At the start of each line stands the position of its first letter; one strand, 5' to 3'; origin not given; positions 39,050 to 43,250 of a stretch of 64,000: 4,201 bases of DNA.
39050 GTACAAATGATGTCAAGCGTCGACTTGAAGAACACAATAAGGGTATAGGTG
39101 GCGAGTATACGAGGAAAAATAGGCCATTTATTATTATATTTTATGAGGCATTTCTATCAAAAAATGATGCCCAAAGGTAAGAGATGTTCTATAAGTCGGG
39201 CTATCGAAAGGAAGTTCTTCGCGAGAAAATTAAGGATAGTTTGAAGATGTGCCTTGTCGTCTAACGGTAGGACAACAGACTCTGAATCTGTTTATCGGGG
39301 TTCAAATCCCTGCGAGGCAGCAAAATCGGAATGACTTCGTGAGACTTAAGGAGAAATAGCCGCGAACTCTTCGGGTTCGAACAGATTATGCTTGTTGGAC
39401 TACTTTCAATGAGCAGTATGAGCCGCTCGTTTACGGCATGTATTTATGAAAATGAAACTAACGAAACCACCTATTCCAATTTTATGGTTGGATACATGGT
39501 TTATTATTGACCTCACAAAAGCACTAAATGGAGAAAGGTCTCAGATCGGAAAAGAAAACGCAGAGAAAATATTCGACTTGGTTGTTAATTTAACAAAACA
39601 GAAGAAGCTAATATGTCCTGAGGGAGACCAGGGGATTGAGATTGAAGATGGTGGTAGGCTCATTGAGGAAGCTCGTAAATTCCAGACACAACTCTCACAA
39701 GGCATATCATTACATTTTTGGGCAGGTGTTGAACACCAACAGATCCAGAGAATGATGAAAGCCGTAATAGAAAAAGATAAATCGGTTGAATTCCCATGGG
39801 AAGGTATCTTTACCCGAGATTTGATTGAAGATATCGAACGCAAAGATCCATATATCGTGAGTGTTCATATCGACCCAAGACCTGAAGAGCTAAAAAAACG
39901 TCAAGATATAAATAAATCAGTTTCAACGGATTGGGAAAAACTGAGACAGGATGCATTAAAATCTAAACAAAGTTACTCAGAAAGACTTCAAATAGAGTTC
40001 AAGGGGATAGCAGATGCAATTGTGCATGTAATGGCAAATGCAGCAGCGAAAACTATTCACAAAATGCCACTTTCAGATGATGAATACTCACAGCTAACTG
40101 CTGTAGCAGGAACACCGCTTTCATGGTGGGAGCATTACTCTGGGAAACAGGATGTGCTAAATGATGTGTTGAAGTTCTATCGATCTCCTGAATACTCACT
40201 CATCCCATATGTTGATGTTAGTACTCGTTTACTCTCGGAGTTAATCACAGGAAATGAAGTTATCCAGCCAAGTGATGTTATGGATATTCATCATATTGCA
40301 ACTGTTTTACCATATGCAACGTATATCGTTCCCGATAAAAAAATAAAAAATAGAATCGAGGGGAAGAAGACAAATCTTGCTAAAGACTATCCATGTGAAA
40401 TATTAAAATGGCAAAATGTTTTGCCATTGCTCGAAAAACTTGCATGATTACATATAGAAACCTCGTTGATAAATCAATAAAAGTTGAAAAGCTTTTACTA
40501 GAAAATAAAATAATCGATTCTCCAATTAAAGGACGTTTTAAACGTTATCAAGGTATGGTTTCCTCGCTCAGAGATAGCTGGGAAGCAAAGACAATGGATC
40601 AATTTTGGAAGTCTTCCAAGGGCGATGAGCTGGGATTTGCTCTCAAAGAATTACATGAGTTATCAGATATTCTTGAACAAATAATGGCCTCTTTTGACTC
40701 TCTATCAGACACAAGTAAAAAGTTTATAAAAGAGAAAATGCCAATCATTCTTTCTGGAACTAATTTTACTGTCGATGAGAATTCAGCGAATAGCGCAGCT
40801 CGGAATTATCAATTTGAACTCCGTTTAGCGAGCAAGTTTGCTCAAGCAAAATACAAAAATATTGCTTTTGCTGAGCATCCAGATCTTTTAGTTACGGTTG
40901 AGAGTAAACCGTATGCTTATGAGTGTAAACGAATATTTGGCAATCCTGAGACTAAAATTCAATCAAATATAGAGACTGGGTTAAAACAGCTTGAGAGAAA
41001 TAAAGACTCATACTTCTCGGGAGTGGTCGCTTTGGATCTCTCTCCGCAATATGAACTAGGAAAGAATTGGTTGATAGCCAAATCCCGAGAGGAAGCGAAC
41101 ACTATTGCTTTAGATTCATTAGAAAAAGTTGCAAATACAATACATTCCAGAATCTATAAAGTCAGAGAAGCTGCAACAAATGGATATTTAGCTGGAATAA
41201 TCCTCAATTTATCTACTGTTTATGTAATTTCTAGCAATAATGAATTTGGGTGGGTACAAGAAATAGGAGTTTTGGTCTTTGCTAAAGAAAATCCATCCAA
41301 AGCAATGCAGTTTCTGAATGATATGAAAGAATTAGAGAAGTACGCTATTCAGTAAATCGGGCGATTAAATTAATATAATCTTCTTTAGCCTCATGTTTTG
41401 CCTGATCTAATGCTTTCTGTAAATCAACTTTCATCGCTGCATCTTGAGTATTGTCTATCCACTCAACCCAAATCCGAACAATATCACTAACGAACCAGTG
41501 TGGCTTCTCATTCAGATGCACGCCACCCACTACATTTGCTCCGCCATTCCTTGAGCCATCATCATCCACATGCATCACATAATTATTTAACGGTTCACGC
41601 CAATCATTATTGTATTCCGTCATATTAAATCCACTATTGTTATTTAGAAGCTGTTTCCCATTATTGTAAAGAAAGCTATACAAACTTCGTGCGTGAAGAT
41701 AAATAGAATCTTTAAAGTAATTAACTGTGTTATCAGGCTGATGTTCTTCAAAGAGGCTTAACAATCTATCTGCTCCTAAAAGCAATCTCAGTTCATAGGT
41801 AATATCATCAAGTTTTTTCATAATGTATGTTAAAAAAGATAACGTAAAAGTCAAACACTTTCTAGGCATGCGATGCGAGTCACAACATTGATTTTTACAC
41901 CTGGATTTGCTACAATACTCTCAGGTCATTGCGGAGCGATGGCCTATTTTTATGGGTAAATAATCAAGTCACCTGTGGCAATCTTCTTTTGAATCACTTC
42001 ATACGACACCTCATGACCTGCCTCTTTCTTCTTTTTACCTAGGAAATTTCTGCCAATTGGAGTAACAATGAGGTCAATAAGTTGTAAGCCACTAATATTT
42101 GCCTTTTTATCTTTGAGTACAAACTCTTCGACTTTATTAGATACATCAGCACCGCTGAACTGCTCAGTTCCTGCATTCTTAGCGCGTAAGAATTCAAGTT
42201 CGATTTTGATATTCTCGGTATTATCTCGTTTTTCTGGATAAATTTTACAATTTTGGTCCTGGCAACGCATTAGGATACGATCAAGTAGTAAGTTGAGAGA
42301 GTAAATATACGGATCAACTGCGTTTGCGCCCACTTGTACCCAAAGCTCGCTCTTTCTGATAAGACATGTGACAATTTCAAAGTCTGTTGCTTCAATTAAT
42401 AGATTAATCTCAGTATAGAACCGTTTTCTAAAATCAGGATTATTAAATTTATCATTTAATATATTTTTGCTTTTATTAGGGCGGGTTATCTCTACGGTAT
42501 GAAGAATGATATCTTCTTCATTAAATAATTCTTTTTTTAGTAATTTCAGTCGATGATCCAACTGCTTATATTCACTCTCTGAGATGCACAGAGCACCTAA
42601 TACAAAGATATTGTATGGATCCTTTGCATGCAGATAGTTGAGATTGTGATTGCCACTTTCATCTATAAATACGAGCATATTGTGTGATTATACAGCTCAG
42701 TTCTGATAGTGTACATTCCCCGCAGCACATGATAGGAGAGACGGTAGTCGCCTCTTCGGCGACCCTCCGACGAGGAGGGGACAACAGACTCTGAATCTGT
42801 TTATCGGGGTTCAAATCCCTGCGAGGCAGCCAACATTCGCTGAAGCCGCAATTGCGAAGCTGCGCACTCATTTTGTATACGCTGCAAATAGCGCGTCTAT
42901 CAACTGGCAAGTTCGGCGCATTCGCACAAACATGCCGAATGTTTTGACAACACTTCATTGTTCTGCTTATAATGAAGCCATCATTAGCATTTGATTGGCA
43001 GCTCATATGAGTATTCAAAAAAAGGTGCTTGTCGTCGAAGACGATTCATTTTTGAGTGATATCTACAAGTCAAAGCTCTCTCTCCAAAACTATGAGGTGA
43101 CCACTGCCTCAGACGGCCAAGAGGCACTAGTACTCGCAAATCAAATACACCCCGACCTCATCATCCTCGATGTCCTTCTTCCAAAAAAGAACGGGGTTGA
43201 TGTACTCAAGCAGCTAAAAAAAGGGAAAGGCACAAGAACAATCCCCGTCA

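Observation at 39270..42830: Integrase-less 3.5-kb island in tRNA-Gln with four uncharacterised genes (PIN-like?, PD-(D/E)xK-like, unknown, DUF3800)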

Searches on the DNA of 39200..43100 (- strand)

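Call 64: search_rna_families(source=window, start=39200, end=43100, threshold=evalue, max_evalue=10)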
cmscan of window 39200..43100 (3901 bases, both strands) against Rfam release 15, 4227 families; matches with E-value up to 10: 5.
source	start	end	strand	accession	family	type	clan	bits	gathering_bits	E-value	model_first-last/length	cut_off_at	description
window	39250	39320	+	RF00005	tRNA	Gene; tRNA;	CL00001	61.4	29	4.5e-12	1-71/71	no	tRNA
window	42771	42823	+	RF00005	tRNA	Gene; tRNA;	CL00001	23.3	29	0.13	6-65/71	no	tRNA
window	40262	40307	-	RF01183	SNORD19B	Gene; snRNA; snoRNA; CD-box;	CL00048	22.6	50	3.2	1-84/84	no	Small nucleolar RNA SNORD19B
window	39278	39318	+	RF01684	mascRNA-menRNA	Gene;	-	16.8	42.5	8.8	1-56/56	no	MALAT1-associated small cytoplasmic RNA/MEN beta RNA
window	42787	42827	+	RF01684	mascRNA-menRNA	Gene;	-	16.8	42.5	8.8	1-56/56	no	MALAT1-associated small cytoplasmic RNA/MEN beta RNA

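Call 84: search_rna_families(sources=[L049, L052, L050, L051, L053, L040], threshold=evalue, max_evalue=1)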
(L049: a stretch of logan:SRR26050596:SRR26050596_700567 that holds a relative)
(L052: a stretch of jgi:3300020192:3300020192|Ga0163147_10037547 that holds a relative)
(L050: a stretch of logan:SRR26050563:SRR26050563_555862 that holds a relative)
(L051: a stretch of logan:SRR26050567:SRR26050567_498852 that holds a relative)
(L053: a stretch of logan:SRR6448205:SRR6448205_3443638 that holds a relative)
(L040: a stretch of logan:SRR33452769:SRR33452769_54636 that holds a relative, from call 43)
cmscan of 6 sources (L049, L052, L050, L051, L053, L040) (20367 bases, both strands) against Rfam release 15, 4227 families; matches with E-value up to 1: 7.
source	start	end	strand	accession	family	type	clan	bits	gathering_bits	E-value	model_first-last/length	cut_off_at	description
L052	2157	2239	-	RF00005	tRNA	Gene; tRNA;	CL00001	61.1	29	2.8e-11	1-71/71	no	tRNA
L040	3922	3974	-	RF04197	mir-9457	Gene; miRNA;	-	35.7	90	0.00067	1-68/68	no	mir-9457 microRNA precursor family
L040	3921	3973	+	RF04197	mir-9457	Gene; miRNA;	-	33.5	90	0.0025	1-68/68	no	mir-9457 microRNA precursor family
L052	2157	2212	+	RF04351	Plastid-psbl-rps4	Cis-reg;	-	30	68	0.009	1-53/53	no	Plastid-psbl-rps4 3UTR RNA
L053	2159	2184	+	RF04351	Plastid-psbl-rps4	Cis-reg;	-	29.8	68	0.01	1-26/53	3'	Plastid-psbl-rps4 3UTR RNA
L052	2061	2248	-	RF02223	sX4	Gene; sRNA;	-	28.8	70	0.013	1-167/167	no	Proteobacterial sRNA sX4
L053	2156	2184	-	RF00023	tmRNA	Gene;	CL00001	22.5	47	1.3e-05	346-374/374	5'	transfer-messenger RNA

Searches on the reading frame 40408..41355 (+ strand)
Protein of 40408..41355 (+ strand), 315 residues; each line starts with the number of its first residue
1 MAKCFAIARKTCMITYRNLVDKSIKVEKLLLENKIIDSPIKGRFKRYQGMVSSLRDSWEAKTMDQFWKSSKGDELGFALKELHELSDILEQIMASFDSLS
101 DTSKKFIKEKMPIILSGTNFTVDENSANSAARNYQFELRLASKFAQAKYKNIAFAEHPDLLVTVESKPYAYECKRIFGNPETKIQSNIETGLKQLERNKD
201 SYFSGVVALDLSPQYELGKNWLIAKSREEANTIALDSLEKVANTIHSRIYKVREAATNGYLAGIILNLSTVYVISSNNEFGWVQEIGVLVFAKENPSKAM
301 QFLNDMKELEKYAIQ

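Call 7: search_protein_families(library=pfam, proteins=[window:40408-41355:+], max_evalue=1)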
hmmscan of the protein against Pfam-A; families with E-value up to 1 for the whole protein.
window:40408-41355:+ (315 aa): 0 families

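Call 8: search_protein_families(library=padloc, proteins=[window:40408-41355:+], max_evalue=1)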
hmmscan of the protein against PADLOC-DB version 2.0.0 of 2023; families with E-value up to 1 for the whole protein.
window:40408-41355:+ (315 aa): 0 families

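Call 9: search_protein_families(library=ncbifam, proteins=[window:40408-41355:+], max_evalue=1)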
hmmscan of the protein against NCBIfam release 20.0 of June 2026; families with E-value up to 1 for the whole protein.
window:40408-41355:+ (315 aa): 0 families

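Call 10: search_protein_families(library=phrogs, proteins=[window:40408-41355:+], max_evalue=1)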
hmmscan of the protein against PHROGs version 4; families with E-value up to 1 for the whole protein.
window:40408-41355:+ (315 aa): 2 families
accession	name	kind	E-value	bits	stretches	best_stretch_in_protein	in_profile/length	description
phrog_38026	-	unknown function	0.022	15.9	0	191-272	43-116/137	-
phrog_33698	-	unknown function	0.035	13.7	1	196-303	306-413/621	-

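Call 37: find_related_loci(query=window:40444-41355:+, collection=viral_contigs, flank=10000)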
Query window:40444-41355:+ (303 aa) in viral_contigs; peptide patterns used: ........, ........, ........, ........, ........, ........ (x = any residue, [..] = any of these).
7 stretches matched a pattern, but none encodes a relative of the query by tblastn (E <= 1e-3).

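Call 40: find_homologous_proteins(query=window:40444-41355:+)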
Query window:40444-41355:+ (303 aa): 18 proteins with E <= 0.001 among 1630 candidates.
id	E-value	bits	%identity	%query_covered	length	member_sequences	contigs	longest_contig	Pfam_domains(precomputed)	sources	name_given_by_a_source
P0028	4.0e-193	658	100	100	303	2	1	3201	-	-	-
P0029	1.7e-159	548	82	100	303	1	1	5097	-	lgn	-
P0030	1.2e-129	450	69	99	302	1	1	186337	-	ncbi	-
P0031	1.5e-129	450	68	100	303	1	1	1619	-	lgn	-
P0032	4.9e-129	448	68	100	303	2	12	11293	-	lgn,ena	-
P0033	2.1e-124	433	63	100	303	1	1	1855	-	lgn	-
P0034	4.9e-123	428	68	100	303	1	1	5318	-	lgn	-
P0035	1.5e-113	397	59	99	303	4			-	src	-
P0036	1.0e-84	303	48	98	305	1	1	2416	-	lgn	-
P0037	5.9e-79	284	46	99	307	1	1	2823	-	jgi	jgi:hypothetical protein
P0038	4.7e-66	241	41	98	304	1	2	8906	-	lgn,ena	-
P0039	6.3e-53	198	38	98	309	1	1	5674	-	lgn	-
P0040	8.0e-53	198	41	85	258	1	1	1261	-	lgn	-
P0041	1.5e-51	194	38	88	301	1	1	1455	-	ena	-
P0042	3.3e-48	183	37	98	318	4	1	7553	-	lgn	-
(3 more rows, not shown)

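Call 41: search_solved_structures(query=window:40444-41355:+, max_evalue=1)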
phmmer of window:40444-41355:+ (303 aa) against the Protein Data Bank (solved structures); distinct sequences matched with E-value up to 1: 0.

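Call 43: find_encoding_contigs(protein=P0029, flank=10000, max_places=3)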
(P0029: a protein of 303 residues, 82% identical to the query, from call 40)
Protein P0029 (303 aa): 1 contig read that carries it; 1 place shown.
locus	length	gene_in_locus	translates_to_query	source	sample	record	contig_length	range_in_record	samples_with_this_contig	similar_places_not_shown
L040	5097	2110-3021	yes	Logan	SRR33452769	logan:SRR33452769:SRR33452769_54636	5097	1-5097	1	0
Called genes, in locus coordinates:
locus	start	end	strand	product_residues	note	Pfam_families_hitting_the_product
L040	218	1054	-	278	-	-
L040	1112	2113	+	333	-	-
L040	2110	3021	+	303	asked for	-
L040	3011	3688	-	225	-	-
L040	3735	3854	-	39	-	-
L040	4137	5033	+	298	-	-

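Call 44: find_encoding_contigs(protein=P0030, flank=10000, max_places=3)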
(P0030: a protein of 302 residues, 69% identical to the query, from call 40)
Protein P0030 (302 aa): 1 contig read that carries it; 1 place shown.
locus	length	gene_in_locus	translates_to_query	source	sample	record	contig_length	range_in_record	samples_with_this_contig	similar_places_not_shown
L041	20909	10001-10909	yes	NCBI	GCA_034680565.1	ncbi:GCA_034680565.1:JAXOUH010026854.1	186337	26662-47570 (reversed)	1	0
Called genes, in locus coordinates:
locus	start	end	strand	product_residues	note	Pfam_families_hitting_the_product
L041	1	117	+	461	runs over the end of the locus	PF01425:Amidase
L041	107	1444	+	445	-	PF02934:GatB_N, PF02637:GatB_Yqey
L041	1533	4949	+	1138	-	PF02811:PHP, PF07733:DNA_pol3_alpha, PF17657:DNA_pol3_finger, PF14579:HHH_6, PF01336:tRNA_anti-codon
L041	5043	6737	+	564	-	PF06418:CTP_synth_N, PF00117:GATase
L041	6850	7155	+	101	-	-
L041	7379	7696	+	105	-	-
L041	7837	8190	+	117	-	PF01245:Ribosomal_L19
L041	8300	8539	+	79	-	PF02021:UPF0102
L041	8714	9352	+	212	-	-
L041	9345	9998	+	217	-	-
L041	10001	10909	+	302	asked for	-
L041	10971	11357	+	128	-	PF00903:Glyoxalase, PF12681:Glyoxalase_2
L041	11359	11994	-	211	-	PF13472:Lipase_GDSL_2 (weak)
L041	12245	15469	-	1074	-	PF19077:Big_13 (faint)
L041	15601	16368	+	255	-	-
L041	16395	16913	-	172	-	-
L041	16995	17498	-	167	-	PF07963:N_methyl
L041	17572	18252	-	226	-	-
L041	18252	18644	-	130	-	-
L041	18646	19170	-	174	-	-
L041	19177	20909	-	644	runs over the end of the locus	PF07963:N_methyl (faint)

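Call 45: find_encoding_contigs(protein=P0032, flank=10000, max_places=6)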
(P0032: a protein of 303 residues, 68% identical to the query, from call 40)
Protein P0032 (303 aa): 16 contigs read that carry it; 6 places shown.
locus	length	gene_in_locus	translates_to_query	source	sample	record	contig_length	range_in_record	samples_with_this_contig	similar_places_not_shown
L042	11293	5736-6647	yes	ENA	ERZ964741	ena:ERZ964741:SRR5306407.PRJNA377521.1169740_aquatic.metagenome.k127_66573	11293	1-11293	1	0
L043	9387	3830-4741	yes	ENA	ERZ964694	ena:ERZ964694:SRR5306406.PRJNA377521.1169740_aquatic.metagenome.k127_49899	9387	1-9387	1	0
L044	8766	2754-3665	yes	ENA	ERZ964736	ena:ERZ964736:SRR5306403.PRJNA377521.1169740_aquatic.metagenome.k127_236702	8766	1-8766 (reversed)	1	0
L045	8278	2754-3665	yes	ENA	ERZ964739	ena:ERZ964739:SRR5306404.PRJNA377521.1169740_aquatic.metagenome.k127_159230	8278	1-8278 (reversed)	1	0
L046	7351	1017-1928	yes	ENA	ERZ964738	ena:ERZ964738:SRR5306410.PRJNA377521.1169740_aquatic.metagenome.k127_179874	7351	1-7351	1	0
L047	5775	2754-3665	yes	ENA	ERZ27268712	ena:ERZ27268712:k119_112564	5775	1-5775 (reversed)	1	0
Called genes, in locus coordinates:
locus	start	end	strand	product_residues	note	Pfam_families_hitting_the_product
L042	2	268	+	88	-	?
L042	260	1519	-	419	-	-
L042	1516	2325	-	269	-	PF01048:PNP_UDP_1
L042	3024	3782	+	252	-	-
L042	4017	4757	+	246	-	-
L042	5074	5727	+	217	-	-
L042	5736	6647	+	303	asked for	-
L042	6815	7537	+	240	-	-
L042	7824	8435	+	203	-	-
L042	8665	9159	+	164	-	PF03703:bPH_2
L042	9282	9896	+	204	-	PF01209:Ubie_methyltran, PF03848:TehB (weak), PF13489:Methyltransf_23, PF13847:Methyltransf_31, PF08241:Methyltransf_11, PF08242:Methyltransf_12, PF13649:Methyltransf_25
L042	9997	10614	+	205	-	PF12146:Hydrolase_4 (weak), PF00561:Abhydrolase_1, PF06821:Ser_hydrolase, PF12697:Abhydrolase_6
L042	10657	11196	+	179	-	PF01931:NTPase_I-T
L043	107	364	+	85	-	PF13560:HTH_31, PF01381:HTH_3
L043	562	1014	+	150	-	-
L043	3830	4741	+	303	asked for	-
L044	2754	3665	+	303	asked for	-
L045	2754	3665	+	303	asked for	-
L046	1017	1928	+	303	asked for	-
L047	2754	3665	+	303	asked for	-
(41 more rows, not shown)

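Call 67: predict_structure(alignment_id=A3)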
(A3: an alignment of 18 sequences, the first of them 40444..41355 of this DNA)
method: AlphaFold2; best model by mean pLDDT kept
length: 303 residues; sequences in the alignment: 18
mean_pLDDT: 90.4   pTM: 0.88
mean pLDDT of the five models: 90.4, 89.9, 89.7, 89.5, 87.7
residues with pLDDT >= 90: 209; 70-90: 86; 50-70: 6; < 50: 2
segments of 3 or more residues with pLDDT < 50: none
pLDDT, mean of each block of 10 residues (from residue 1): 85 94 86 95 91 83 89 93 92 94 89 87 94 90 94 96 90 96 95 96 78 90 93 94 96 93 82 91 94 84 46
secondary structure, 60 per line:
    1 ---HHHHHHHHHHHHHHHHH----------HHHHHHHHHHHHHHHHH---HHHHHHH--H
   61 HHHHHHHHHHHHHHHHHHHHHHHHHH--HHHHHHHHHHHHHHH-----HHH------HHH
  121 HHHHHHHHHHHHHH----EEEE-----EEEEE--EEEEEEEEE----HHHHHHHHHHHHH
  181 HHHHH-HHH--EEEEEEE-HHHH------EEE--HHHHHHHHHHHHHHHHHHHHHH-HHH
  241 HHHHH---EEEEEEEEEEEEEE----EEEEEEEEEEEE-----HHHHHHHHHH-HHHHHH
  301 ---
elements in order: H4-20 H31-47 H51-57 H60-86 H89-103 H118-134 E139-142 E148-152 E155-163 H168-185 E192-198 H200-203 E210-212 H215-236 H238-245 E249-262 E267-278 H284-293 H295-300

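Call 72: fold_search(model_id=the predicted structure, library=pdb)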
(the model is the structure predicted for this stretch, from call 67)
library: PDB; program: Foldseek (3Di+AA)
matches with E <= 10: 315; with E <= 0.001: 0
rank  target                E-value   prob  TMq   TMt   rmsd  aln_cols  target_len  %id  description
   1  5trc_A                1.7e-02  0.92  0.26  0.20   6.7       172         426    8  Crystal structure of phosphorylated AC3-AC5 domains of yeast acetyl-CoA carboxylase (released 2016-12-07)
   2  5csk_B                3.2e-02  0.51  0.29  0.06  18.1       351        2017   10  Crystal structure of yeast acetyl-CoA carboxylase, unbiotinylated (released 2015-10-28)
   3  5csk_A                5.0e-02  0.41  0.29  0.06  17.9       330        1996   12  Crystal structure of yeast acetyl-CoA carboxylase, unbiotinylated (released 2015-10-28)
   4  5csl_B                5.9e-02  0.30  0.26  0.06  19.3       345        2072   11  Crystal structure of the 500 kD yeast acetyl-CoA carboxylase holoenzyme dimer (released 2015-10-28)
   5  5i6f_A                6.2e-02  0.87  0.29  0.10   5.8       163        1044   10  Crystal structure of C-terminal variant 1 of Chaetomium thermophilum acetyl-CoA carboxylase (released 2016-04-20)
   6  2g3w_B                6.2e-02  0.47  0.19  0.30  10.7       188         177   11  The Crystal Structure of YaeQ Protein from Xanthomonas axonopodis pv. citri (released 2007-02-27)
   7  6olk_A                8.1e-02  0.13  0.12  0.11  12.6       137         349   17  CryoEM structure of PilT4 from Geobacter metallireducens without adding nucleotide: C3ocococ conformation (released 2019-11-20)
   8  5i6f_B                8.6e-02  0.72  0.27  0.10   5.9       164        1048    8  Crystal structure of C-terminal variant 1 of Chaetomium thermophilum acetyl-CoA carboxylase (released 2016-04-20)
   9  5i6h_B                8.6e-02  0.66  0.27  0.07   6.0       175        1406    7  Crystal structure of CD-CT domains of Chaetomium thermophilum acetyl-CoA carboxylase (released 2016-04-20)
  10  5csl_A                8.6e-02  0.30  0.26  0.06  17.9       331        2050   10  Crystal structure of the 500 kD yeast acetyl-CoA carboxylase holoenzyme dimer (released 2015-10-28)
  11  5i6h_A                1.0e-01  0.66  0.26  0.07   6.4       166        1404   10  Crystal structure of CD-CT domains of Chaetomium thermophilum acetyl-CoA carboxylase (released 2016-04-20)
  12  7tcb_B                1.2e-01  0.38  0.21  0.32   9.5       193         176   11  Crystal Structure of the YaeQ Family Protein VPA0551 from Vibrio parahaemolyticus (released 2022-01-05)
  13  5i6g_B                1.3e-01  0.72  0.28  0.10   5.7       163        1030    8  Crystal structure of C-terminal variant 2 of Chaetomium thermophilum acetyl-CoA carboxylase (released 2016-04-20)
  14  8z4i_A                1.4e-01  0.30  0.21  0.18  12.6       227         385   10  crystal structure of Cdn1 in complex with cA3 (released 2026-02-04)
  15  5i6i_B                1.5e-01  0.66  0.28  0.08   5.7       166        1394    8  Crystal structure of a dBCCP-variant of Chaetomium thermophilum acetyl-CoA carboxylase (released 2016-04-20)
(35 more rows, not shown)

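Call 100: search_dna_similar(query=window:40444-41355:+, collection=plasmids, mode=protein, max_evalue=0.001, max_rows=10)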
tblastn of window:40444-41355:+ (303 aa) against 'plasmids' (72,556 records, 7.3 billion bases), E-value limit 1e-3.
Records with a match: 2; places in all: 2; records where one place covers at least 80% of the query: 0.
Best place of each record, by identity: <60% 2.
By first word of the organism name: Alteromonas 2.
By predicted mobility (MOB-suite, as given by PLSDB): non-mobilizable 2.
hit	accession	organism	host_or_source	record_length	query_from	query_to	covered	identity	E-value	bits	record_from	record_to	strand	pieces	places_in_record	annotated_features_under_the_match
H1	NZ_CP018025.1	Alteromonas mediterranea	seawater,seawater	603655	26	200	58%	24.6%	6e-4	49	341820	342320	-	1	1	hypothetical protein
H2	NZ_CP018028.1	Alteromonas mediterranea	seawater,seawater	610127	26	200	58%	24.6%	6e-4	49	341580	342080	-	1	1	hypothetical protein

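Call 105: search_solved_structures(query=A3, max_evalue=10, show_alignments=2)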
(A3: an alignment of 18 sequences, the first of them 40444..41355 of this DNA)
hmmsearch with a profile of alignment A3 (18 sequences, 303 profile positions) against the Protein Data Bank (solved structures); distinct sequences matched with E-value up to 10: 1.
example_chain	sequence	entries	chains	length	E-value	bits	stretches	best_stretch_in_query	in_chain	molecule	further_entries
3or1_C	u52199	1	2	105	0.48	12.9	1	34-73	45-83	Sulfite reductase gama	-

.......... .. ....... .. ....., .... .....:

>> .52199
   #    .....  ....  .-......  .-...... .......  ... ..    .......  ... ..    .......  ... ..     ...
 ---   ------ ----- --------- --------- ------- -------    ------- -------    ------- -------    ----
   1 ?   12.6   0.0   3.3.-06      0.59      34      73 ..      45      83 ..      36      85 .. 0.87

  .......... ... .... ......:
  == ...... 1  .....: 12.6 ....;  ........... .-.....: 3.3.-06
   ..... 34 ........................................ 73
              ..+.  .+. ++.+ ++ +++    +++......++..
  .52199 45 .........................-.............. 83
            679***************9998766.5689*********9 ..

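Call 114: find_related_loci(query=A3, collection=viral_contigs, flank=8000)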
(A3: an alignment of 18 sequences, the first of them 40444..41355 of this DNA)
Query A3 (303 aa) in viral_contigs; peptide patterns used: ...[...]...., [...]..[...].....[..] (x = any residue, [..] = any of these).
35 stretches matched a pattern, but none encodes a relative of the query by tblastn (E <= 1e-3).
